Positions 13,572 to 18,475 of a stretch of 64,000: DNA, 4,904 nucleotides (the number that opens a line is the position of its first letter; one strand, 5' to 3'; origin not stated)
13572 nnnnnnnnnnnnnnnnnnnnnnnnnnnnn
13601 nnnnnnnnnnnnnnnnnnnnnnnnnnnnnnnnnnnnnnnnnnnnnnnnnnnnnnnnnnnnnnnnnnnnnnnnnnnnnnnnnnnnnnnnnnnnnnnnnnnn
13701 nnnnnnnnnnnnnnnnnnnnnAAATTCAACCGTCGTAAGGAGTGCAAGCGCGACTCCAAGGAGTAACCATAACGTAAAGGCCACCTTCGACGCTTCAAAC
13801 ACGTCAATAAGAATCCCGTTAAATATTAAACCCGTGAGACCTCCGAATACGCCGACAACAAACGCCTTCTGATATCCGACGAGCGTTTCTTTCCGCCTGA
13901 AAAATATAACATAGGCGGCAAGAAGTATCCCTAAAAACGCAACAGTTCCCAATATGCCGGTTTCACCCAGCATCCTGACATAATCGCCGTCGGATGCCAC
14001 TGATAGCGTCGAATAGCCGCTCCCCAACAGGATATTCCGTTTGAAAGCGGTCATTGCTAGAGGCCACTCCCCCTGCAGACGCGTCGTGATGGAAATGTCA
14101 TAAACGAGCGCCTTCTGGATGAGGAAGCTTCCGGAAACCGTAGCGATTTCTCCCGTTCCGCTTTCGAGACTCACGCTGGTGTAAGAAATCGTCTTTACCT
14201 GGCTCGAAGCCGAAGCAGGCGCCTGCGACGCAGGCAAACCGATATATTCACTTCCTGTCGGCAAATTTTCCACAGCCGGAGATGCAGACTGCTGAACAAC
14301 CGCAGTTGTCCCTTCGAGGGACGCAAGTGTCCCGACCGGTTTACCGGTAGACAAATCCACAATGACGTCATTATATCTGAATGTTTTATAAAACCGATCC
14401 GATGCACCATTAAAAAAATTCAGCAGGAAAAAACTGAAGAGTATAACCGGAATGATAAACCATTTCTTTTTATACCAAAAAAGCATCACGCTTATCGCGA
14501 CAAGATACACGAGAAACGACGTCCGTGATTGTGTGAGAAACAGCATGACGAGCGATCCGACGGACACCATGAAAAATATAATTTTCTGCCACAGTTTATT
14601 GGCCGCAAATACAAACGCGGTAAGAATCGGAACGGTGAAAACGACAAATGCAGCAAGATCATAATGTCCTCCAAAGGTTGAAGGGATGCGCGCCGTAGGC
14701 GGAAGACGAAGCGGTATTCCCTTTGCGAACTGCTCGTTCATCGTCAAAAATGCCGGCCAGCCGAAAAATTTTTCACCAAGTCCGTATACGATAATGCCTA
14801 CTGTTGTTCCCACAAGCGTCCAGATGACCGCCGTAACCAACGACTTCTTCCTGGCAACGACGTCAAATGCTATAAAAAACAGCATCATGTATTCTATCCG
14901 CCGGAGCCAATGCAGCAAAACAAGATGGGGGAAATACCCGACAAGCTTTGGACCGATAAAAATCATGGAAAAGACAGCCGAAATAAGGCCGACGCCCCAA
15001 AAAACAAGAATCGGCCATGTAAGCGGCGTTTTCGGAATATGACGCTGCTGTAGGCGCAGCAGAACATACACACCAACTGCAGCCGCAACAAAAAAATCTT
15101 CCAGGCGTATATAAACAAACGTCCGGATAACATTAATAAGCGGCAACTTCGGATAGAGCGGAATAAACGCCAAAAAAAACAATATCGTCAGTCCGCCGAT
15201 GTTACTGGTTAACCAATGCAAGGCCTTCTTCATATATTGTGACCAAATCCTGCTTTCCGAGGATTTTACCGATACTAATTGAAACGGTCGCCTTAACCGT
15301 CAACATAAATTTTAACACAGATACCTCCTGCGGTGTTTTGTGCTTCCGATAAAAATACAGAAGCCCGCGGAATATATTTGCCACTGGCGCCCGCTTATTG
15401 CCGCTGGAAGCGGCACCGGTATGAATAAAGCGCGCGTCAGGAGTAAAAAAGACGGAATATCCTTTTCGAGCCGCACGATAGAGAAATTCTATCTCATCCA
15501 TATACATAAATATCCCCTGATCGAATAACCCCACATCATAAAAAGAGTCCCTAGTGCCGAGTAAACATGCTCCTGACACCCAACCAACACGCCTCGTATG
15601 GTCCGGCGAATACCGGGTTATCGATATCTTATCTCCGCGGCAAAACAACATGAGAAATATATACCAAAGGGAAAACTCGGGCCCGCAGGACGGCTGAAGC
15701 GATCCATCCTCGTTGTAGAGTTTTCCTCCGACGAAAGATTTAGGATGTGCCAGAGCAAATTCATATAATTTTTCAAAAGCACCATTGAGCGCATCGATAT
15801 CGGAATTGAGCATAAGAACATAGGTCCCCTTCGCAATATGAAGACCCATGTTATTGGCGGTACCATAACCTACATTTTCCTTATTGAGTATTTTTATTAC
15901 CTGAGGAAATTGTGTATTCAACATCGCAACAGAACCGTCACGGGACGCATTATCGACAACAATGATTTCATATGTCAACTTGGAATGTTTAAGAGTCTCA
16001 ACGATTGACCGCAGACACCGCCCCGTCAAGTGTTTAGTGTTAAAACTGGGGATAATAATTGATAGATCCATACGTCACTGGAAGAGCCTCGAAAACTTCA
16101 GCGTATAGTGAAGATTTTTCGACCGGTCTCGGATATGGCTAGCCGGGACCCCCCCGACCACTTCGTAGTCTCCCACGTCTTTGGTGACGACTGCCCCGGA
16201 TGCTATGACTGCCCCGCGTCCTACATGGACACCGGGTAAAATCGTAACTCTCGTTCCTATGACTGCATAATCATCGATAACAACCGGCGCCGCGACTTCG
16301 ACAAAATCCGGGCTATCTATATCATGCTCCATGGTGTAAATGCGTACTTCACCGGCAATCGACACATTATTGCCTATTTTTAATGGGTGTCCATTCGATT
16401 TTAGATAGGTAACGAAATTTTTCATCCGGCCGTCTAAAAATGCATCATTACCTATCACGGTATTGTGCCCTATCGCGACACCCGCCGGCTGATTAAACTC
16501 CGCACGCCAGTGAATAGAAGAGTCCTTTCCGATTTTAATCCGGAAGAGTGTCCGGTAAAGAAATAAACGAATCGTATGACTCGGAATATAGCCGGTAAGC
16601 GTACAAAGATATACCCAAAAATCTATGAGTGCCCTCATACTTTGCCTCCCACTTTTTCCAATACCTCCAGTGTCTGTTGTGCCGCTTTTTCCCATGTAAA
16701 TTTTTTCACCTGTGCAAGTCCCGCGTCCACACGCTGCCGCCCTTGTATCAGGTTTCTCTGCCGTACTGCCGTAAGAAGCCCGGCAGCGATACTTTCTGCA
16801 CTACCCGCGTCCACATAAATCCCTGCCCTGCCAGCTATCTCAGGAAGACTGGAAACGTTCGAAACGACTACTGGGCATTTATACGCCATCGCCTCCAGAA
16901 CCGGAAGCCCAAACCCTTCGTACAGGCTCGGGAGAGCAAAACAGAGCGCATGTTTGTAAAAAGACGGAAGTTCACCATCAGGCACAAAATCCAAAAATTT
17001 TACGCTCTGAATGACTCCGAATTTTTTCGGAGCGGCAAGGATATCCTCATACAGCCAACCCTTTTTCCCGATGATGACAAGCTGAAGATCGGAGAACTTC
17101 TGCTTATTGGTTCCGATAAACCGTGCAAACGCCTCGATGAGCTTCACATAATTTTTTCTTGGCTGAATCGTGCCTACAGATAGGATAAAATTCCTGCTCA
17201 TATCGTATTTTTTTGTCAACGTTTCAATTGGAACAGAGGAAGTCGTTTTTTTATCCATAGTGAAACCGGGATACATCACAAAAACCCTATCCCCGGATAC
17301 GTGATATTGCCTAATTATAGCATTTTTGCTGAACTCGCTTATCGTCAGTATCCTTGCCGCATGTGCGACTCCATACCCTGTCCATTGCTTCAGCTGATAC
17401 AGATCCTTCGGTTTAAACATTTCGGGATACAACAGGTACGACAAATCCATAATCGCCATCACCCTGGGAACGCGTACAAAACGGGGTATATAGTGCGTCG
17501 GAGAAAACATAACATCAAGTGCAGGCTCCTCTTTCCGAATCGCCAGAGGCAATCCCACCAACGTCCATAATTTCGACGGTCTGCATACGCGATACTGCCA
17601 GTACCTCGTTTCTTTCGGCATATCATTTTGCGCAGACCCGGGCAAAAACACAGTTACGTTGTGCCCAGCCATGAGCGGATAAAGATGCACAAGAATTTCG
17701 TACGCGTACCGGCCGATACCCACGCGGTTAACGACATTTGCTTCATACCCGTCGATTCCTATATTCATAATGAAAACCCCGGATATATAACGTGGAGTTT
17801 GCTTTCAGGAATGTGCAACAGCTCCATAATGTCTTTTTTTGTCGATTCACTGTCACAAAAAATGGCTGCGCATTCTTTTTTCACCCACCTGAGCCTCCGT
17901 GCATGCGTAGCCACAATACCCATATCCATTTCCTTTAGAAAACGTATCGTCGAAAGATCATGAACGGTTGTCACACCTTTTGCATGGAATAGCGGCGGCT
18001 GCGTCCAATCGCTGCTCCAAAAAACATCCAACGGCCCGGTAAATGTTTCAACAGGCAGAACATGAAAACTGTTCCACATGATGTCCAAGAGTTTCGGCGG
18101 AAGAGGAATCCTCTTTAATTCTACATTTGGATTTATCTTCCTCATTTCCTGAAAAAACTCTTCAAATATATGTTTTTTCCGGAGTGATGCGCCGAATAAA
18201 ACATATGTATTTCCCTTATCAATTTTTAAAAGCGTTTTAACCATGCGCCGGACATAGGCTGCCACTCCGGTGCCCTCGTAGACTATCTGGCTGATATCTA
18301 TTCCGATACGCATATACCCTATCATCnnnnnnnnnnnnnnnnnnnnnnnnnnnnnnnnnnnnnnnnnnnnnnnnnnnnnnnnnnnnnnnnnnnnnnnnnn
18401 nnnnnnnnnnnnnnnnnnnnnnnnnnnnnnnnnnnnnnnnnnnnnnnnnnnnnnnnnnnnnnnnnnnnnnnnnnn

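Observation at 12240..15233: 997-aa fusion of an O-antigen-ligase/Wzy-like domain with a second polytopic domain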

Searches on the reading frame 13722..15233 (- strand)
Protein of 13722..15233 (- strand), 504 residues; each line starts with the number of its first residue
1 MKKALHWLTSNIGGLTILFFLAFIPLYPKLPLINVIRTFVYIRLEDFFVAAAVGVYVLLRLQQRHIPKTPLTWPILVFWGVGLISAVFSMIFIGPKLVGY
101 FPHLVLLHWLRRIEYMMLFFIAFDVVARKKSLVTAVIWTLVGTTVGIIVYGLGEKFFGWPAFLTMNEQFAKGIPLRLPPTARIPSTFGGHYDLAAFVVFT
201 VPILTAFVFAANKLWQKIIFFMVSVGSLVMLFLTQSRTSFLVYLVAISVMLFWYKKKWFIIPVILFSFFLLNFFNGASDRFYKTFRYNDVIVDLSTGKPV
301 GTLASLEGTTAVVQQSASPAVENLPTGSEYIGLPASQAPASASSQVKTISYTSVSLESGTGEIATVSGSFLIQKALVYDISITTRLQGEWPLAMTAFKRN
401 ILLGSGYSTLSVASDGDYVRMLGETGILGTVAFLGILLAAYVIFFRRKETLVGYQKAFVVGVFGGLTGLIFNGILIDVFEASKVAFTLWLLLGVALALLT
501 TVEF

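Call 30: predict_structure(alignment_id=A3)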
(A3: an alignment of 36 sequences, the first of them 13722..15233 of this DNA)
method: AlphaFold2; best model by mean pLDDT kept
length: 504 residues; sequences in the alignment: 36
mean_pLDDT: 70.3   pTM: 0.73
mean pLDDT of the five models: 70.3, 69.1, 65.6, 63.9, 62.6
residues with pLDDT >= 90: 161; 70-90: 131; 50-70: 75; < 50: 137
segments of 3 or more residues with pLDDT < 50: 163-188, 277-290, 317-397, 408-415
pLDDT, mean of each block of 10 residues (from residue 1): 78 90 77 57 78 89 82 93 86 69 77 89 91 94 91 72 43 32 41 84 96 95 93 77 94 96 90 55 40 51 55 51 42 40 32 34 33 32 35 47 60 52 79 93 95 95 95 71 84 94 54
secondary structure, 60 per line:
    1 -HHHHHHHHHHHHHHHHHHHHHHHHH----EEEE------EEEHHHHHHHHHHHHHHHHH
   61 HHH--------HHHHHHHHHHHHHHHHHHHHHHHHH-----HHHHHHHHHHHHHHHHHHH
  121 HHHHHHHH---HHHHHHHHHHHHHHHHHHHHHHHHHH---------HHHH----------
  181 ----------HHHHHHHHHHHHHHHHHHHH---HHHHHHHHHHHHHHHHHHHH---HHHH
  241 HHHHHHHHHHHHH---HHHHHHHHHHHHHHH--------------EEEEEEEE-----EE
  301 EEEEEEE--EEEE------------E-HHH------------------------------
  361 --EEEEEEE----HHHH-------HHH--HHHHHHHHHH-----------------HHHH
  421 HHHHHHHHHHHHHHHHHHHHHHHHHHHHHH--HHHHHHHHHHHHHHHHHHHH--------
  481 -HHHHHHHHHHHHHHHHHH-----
elements in order: H2-26 E31-34 E41-43 H44-63 H72-96 H102-128 H132-157 H167-170 H191-210 H214-233 H237-253 H257-271 E286-293 E299-307 E310-313 E363-369 H374-377 H390-399 H417-450 H453-472 H482-499

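Call 34: fold_search(model_id=the predicted structure, library=pdb)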
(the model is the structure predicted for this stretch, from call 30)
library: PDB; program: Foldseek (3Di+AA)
matches with E <= 10: 63; with E <= 0.001: 1
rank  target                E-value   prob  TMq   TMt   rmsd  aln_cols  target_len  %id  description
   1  7tpg_B                3.6e-04  1.00  0.47  0.57   7.8       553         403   15  Single-Particle Cryo-EM Structure of the WaaL O-antigen ligase in its ligand bound state (released 2022-04-06)
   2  8p1u_A                2.7e-02  1.00  0.38  0.49   8.4       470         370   12  Structure of divisome complex FtsWIQLB (released 2024-05-22)
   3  7mxy_E                1.5e+00  0.04  0.09  0.14  21.8       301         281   12  Cryo-EM structure of PfFNT-inhibitor complex (released 2021-12-08)
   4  8jr9_R                1.6e+00  0.12  0.14  0.24  15.0       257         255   16  Small molecule agonist (PCO371) bound to human parathyroid hormone receptor type 1 (PTH1R) (released 2023-08-02)
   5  8xqs_R                2.1e+00  0.06  0.11  0.18  18.3       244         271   16  Structure of human class T GPCR TAS2R14-DNGi complex with Flufenamic acid. (released 2024-07-10)
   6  9f62_5R               2.8e+00  0.06  0.11  0.13  19.7       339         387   12  Subtomogram average of the Chlamydomonas reinhardtii mitochondrial respirasome I2 III4 IV6 (released 2025-03-12)
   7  1j4n                  2.8e+00  0.03  0.09  0.14  19.5       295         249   15  Crystal Structure of the AQP1 water channel (released 2002-03-27)
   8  6khj_B                2.9e+00  0.04  0.10  0.11  21.9       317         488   14  Supercomplex for electron transfer (released 2020-02-12)
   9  9fka_A                3.0e+00  0.04  0.16  0.17  18.1       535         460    9  Cryo-EM structure of the reduced cytochrome bd oxidase from M. tuberculosis (released 2025-02-12)
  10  8zdz_A                3.3e+00  0.02  0.08  0.10  22.8       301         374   12  Drosophila mojavensis gustatory receptor 43a(Gr43a) in apo state (released 2024-10-30)
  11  8ta2_B                3.8e+00  0.04  0.12  0.12  23.8       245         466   12  Cryo-EM structure of the human CLC-2 chloride channel transmembrane domain with bound inhibitor AK-42 (released 2024-01-31)
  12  9vxw                  4.0e+00  0.04  0.11  0.18  17.6       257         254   10  Cryo-EM structure of hAQP11 in LMNG (released 2025-12-31)
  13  9f5x_R                4.0e+00  0.04  0.11  0.14  20.2       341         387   10  Structure of the Chlamydomonas reinhardtii respiratory supercomplex I1 III2 IV2 (released 2025-03-12)
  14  9b5y_R                4.1e+00  0.05  0.10  0.18  18.5       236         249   15  Cryo-EM structure of the LAPTH-bound PTH1R in complex with Gq (released 2025-03-19)
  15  6h2f_H                4.1e+00  0.02  0.08  0.11  32.2       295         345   11  Structure of the pre-pore AhlB of the tripartite alpha-pore forming toxin, AHL, from Aeromonas hydrophila. (released 2019-07-10)
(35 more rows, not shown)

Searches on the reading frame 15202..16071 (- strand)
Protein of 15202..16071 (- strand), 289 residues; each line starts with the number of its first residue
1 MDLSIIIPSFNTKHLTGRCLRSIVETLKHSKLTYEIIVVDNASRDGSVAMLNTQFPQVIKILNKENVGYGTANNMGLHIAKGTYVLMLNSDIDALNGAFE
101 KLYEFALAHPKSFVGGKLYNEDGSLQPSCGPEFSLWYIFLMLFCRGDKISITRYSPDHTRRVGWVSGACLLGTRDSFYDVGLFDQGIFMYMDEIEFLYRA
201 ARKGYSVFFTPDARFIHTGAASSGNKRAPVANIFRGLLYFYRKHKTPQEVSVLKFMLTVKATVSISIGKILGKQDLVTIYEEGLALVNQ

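Call 6: search_protein_families(library=pfam, proteins=[window:15202-16071:-], max_evalue=0.001)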
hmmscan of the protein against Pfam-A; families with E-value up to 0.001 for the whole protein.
window:15202-16071:- (289 aa): 2 families
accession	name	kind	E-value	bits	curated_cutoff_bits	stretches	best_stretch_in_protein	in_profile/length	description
PF00535.33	Glycos_transf_2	-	5.3e-24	85.5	23.3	1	4-124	1-121/168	Glycosyl transferase family 2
PF13641.12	Glyco_tranf_2_3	-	2.4e-11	44.5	27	1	3-218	3-212/230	Glycosyltransferase like family 2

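Call 45: search_protein_families(library=ncbifam, proteins=[window:15202-16071:-], max_evalue=0.00001)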
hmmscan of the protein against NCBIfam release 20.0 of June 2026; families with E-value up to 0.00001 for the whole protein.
window:15202-16071:- (289 aa): 13 families
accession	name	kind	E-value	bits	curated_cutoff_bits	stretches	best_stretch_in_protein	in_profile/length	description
NF041875.1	EPS_EpsD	equivalog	7.9e-19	68.2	370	1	3-227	1-216/325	exopolysaccharide biosynthesis glycosyltransferase EpsD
TIGR03965.1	mycofact_glyco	equivalog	2.8e-14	52.9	280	1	2-102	75-175/467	mycofactocin biosynthesis glycosyltransferase MftF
NF007482.0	PRK10073.1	equivalog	7.4e-14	51.5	423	1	2-108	7-112/334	glycosyltransferase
NF047683.1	TeichurnBiosyTuaG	equivalog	4.6e-12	46.1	400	1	3-123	8-130/252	teichuronic acid biosynthesis protein TuaG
NF038302.1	EPS_HpsE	equivalog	4.8e-11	42.2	300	1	1-217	1-222/307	hormogonium polysaccharide biosynthesis glycosyltransferase HpsE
TIGR04283.1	glyco_like_mftF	equivalog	9.4e-10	38.4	182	1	3-106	1-97/221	TIGR04283 family arsenosugar biosynthesis glycosyltransferase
TIGR03937.1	PgaC_IcaA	equivalog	3.1e-08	33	422.3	1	3-91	47-135/407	poly-beta-1,6-N-acetyl-D-glucosamine synthase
TIGR04009.1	wcaE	equivalog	8.5e-08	31.8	369.2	1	2-91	2-92/248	colanic acid biosynthesis glycosyltransferase WcaE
TIGR03111.1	glyc2_xrt_Gpos1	hypoth_equivalog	8.7e-08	31.4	363.95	1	3-92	51-142/439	TIGR03111 family XrtG-associated glycosyltransferase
NF050050.1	ProtGlycPglI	equivalog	8.8e-08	31.9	500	1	3-125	4-127/306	GalNAc(5)-diNAcBac-PP-undecaprenol beta-1,3-glucosyltransferase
NF007986.1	PRK10714.1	equivalog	1.4e-07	30.9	529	1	3-96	8-105/316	undecaprenyl-phosphate 4-deoxy-4-formamido-L-arabinose transferase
TIGR01556.1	rhamnosyltran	subfamily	2.1e-07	30.4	200.55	1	32-218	20-201/281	rhamnosyltransferase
NF038299.1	EPS_HpsN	equivalog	1e-06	28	425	0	3-96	3-96/317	hormogonium polysaccharide biosynthesis glycosyltransferase HpsN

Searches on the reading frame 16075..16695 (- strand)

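Call 6: search_protein_families(library=pfam, proteins=[window:16075-16695:-], max_evalue=0.001)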
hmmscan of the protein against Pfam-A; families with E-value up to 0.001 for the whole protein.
window:16075-16695:- (206 aa): 3 families
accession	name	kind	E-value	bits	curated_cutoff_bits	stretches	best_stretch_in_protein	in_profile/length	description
PF00132.30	Hexapep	-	4.1e-12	45.7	27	1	138-172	2-36/36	Bacterial transferase hexapeptide (six repeats)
PF14602.12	Hexapep_2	-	8.5e-09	35.4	27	1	137-172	1-34/34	Hexapeptide repeat of succinyl-transferase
PF25084.1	LbH_EIF2B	-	0.0002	21.8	54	0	74-174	17-103/105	EIF2B subunit epsilon LbH domain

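Call 45: search_protein_families(library=ncbifam, proteins=[window:16075-16695:-], max_evalue=0.00001)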
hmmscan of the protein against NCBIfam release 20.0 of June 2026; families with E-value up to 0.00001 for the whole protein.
window:16075-16695:- (206 aa): 29 families (the best 25 are shown)
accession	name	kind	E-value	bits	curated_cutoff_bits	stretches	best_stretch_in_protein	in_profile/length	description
NF007797.0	PRK10502.1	subfamily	2e-23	83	192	1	15-193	15-181/183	WcaF family extracellular polysaccharide biosynthesis acetyltransferase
NF058585.1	HptprglPActTf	PfamEq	1.1e-18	67.4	300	1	106-194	79-163/172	heptaprenylglyceryl phosphate O-acetyltransferase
NF007499.0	PRK10092.1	equivalog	1.6e-18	67.1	314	1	103-189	92-181/183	maltose O-acetyltransferase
TIGR03308.1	phn_thr-fam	hypoth_equivalog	2.2e-17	63.6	201.65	1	136-192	107-163/204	phosphonate metabolim protein, transferase hexapeptide repeat family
TIGR03532.1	DapD_Ac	equivalog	5e-16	59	231.75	1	72-192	116-215/231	2,3,4,5-tetrahydropyridine-2,6-dicarboxylate N-acetyltransferase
NF000490.1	chloram_CatB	equivalog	3.5e-15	55.9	350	1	132-194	105-167/210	type B chloramphenicol O-acetyltransferase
TIGR04008.1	WcaF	equivalog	1.1e-14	54.7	326.3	1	26-192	24-179/180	colanic acid biosynthesis acetyltransferase WcaF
NF038307.1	EPS_acetyl_HpsU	equivalog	2.5e-14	53.3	305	1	37-187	37-174/178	hormogonium polysaccharide biosynthesis acetyltransferase HpsU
NF000311.1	Vat_ABCDEFH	equivalog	9.7e-14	51.4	300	1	138-193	111-166/201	Vat family streptogramin A O-acetyltransferase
NF033468.1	stregram_VatI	exception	1.2e-13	51.3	415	1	134-192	109-167/208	streptogramin A O-acetyltransferase Vat(I)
NF000101.1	stregram_VatA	exception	2.7e-13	50.1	450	1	137-192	118-173/219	streptogramin A O-acetyltransferase Vat(A)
NF007076.0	PRK09527.1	equivalog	3.4e-12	46.2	347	1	104-194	95-191/203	galactoside O-acetyltransferase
NF007240.0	PRK09677.1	equivalog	4.8e-12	45.7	243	1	105-192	86-185/192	putative lipopolysaccharide biosynthesis O-acetyl transferase WbbJ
TIGR03570.1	NeuD_NnaD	subfamily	1.4e-11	44.4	160.8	1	106-185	119-201/202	NeuD/PglB/VioB family sugar acetyltransferase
NF041874.1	EPS_EpsC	equivalog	9.4e-11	41.7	150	1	139-190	115-166/168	serine O-acetyltransferase EpsC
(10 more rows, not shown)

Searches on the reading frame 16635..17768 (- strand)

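Call 6: search_protein_families(library=pfam, proteins=[window:16635-17768:-], max_evalue=0.001)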
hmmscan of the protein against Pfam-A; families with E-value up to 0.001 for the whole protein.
window:16635-17768:- (377 aa): 4 families
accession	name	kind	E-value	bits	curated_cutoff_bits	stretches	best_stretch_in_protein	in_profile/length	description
PF00534.26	Glycos_transf_1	-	7.7e-32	110.6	26.4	1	190-338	13-159/172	Glycosyl transferases group 1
PF13692.12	Glyco_trans_1_4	-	3.5e-26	92.6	27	1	194-334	3-139/142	Glycosyl transferases group 1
PF20706.3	GT4-conflict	-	1.4e-08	34.6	26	1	155-308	165-316/385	Family 4 Glycosyltransferase in conflict systems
PF13439.12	Glyco_transf_4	-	4.3e-07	30.6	28.5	1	17-170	3-167/170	Glycosyltransferase Family 4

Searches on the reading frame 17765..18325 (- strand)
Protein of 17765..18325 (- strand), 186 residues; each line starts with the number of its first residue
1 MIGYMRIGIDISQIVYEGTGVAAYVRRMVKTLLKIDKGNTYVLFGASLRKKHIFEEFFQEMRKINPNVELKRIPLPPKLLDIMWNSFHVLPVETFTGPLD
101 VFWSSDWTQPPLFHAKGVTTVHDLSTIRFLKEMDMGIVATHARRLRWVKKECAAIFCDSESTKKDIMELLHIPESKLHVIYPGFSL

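Call 7: search_protein_families(library=pfam, proteins=[window:17765-18325:-], max_evalue=0.001)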
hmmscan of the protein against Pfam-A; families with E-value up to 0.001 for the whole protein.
window:17765-18325:- (186 aa): 2 families
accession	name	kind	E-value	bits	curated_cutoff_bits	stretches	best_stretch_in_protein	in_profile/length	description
PF13439.12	Glyco_transf_4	-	1.5e-10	41.8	28.5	1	20-184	3-166/170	Glycosyltransferase Family 4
PF00175.26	NAD_binding_1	-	0.0003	21.9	22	1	18-70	5-57/109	Oxidoreductase NAD-binding domain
